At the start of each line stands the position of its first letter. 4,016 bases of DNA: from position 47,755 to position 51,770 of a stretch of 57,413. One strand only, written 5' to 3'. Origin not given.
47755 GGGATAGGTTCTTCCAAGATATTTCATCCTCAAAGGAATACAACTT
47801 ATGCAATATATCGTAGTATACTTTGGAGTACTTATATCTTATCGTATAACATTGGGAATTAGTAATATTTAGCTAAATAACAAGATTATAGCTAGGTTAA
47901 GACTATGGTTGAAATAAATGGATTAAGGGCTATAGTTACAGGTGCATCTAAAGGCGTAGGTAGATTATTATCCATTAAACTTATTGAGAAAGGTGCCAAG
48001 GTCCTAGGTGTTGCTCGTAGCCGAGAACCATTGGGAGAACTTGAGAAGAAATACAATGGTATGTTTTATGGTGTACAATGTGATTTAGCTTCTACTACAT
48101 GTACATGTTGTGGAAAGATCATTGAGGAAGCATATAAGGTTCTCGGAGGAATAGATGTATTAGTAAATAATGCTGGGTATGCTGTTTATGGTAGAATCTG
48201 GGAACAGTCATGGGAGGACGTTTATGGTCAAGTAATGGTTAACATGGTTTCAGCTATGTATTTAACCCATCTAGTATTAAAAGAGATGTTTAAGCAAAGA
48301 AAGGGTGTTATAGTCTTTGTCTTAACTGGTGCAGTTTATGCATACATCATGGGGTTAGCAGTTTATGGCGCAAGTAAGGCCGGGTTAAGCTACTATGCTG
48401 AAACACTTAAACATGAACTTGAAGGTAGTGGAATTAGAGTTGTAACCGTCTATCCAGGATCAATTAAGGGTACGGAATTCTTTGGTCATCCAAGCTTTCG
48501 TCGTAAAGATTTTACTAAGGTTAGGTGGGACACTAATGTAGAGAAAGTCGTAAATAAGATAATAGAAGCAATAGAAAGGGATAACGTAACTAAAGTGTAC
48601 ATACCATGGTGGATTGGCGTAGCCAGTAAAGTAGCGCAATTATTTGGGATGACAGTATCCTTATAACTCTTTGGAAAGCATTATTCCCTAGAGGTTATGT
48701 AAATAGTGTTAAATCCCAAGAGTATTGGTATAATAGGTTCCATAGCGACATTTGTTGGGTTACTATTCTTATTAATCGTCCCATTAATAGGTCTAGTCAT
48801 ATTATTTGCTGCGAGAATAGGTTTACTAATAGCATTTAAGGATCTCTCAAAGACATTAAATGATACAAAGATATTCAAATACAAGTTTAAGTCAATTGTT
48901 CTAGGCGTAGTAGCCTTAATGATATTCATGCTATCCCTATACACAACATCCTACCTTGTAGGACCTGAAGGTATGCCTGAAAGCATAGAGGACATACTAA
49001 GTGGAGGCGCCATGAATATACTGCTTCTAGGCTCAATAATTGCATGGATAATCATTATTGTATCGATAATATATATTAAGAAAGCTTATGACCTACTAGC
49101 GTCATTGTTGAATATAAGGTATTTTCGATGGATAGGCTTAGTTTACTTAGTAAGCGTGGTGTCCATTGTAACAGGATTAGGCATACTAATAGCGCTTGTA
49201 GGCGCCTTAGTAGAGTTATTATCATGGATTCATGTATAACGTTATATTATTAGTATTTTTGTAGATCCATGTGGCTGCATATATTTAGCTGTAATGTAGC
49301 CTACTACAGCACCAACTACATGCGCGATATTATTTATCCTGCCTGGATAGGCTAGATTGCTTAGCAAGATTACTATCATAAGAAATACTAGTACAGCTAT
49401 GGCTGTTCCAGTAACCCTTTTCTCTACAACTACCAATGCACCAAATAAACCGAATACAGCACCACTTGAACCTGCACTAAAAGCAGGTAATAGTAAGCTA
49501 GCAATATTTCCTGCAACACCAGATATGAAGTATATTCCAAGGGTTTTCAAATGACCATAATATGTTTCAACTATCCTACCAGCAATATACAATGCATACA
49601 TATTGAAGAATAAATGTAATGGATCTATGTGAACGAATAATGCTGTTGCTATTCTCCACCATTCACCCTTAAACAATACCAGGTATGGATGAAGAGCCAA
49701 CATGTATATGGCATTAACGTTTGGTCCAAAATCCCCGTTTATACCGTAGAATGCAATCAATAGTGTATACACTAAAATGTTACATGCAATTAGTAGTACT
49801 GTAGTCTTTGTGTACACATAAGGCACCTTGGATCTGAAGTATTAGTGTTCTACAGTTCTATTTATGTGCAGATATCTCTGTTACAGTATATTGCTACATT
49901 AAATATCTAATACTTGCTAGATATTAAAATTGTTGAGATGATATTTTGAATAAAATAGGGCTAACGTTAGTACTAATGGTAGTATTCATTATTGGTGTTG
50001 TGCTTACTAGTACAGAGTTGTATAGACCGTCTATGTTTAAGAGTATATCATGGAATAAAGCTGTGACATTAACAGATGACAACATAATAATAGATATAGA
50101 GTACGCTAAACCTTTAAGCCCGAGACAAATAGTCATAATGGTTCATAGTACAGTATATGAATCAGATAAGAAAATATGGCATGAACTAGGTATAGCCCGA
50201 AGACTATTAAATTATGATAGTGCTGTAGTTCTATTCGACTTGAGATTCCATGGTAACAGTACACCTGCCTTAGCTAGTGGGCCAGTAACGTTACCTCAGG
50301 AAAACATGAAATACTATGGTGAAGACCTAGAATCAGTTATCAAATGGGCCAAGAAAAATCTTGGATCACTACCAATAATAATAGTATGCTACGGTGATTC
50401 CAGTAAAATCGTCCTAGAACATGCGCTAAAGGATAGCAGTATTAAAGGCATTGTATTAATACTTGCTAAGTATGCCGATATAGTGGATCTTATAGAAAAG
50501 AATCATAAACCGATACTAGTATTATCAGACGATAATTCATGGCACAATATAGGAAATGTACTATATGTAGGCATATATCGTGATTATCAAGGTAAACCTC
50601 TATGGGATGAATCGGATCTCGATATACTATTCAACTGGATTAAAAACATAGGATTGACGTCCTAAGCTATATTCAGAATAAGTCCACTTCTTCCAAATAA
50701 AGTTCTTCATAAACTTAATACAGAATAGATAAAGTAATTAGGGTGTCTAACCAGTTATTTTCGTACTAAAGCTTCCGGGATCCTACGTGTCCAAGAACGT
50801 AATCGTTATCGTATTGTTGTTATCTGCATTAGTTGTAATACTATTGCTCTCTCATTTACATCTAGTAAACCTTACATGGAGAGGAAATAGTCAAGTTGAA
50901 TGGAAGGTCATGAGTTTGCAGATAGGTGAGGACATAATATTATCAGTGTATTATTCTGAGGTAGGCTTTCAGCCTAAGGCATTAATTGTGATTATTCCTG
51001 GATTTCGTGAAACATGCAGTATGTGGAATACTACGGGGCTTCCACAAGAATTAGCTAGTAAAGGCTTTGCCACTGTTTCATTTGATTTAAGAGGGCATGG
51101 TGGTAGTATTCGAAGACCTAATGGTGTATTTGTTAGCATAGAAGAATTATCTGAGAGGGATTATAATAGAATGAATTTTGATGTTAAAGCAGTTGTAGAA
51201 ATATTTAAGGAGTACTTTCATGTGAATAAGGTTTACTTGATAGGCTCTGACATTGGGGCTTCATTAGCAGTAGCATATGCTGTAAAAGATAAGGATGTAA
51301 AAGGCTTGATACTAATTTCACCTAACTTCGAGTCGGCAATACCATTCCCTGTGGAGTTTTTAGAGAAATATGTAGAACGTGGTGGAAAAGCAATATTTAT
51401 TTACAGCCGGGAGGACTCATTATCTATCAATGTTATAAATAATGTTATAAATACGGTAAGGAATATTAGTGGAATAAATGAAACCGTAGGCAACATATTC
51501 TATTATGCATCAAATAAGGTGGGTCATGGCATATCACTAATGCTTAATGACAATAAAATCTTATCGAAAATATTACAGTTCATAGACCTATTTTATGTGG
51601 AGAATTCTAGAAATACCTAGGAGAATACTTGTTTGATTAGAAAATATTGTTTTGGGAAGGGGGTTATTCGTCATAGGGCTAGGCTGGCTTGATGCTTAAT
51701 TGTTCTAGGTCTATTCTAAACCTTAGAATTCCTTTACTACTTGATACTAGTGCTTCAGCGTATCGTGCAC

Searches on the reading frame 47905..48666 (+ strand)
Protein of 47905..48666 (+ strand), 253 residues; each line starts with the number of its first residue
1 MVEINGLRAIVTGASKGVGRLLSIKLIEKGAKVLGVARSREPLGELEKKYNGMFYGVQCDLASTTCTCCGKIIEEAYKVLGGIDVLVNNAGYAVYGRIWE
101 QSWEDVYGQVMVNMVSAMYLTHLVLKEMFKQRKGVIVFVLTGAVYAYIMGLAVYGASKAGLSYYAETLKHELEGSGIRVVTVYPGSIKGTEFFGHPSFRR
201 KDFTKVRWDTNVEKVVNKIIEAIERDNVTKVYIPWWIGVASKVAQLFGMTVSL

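Call 32: search_protein_families(library=pfam, proteins=[window:47905-48666:+], max_evalue=0.001)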
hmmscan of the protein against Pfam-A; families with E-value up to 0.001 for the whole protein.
window:47905-48666:+ (253 aa): 3 families
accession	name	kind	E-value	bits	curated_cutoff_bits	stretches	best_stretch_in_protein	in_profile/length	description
PF00106.31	adh_short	-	8e-40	136.8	26.6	1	9-192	3-186/195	short chain dehydrogenase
PF13561.12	adh_short_C2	-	8.4e-24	84.9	27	1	13-192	1-181/236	Enoyl-(Acyl carrier protein) reductase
PF01370.27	Epimerase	-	0.0003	20.7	20.9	1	10-146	2-120/240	NAD dependent epimerase/dehydratase family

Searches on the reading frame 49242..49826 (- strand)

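Call 32: search_protein_families(library=pfam, proteins=[window:49242-49826:-], max_evalue=0.001)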
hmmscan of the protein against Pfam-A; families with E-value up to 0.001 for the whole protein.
window:49242-49826:- (194 aa): 2 families
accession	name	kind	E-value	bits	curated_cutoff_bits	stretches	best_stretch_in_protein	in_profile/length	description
PF01694.28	Rhomboid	-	8.2e-30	104.3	22.6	1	53-182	1-139/143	Rhomboid domain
PF08551.15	DUF1751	-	0.00062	20.7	22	1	57-113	9-65/99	Eukaryotic integral membrane protein (DUF1751)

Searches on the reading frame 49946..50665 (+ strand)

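Call 32: search_protein_families(library=pfam, proteins=[window:49946-50665:+], max_evalue=0.001)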
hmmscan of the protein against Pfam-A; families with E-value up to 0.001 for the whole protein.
window:49946-50665:+ (239 aa): 1 family
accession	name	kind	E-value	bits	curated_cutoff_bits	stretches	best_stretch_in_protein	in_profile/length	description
PF12146.15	Hydrolase_4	-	0.00065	19.5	27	1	59-172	3-107/239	Serine aminopeptidase, S33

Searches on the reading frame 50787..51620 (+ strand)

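Call 32: search_protein_families(library=pfam, proteins=[window:50787-51620:+], max_evalue=0.001)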
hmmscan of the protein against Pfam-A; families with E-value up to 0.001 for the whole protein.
window:50787-51620:+ (277 aa): 3 families
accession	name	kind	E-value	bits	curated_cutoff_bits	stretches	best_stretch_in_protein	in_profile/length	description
PF12146.15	Hydrolase_4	-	4.2e-17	62.7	27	1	62-191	2-121/239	Serine aminopeptidase, S33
PF00561.26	Abhydrolase_1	-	5.6e-16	59.4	25.8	1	66-195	2-127/245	alpha/beta hydrolase fold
PF12697.13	Abhydrolase_6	-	8.6e-11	43.3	26.3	1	67-186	1-97/217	Alpha/beta hydrolase family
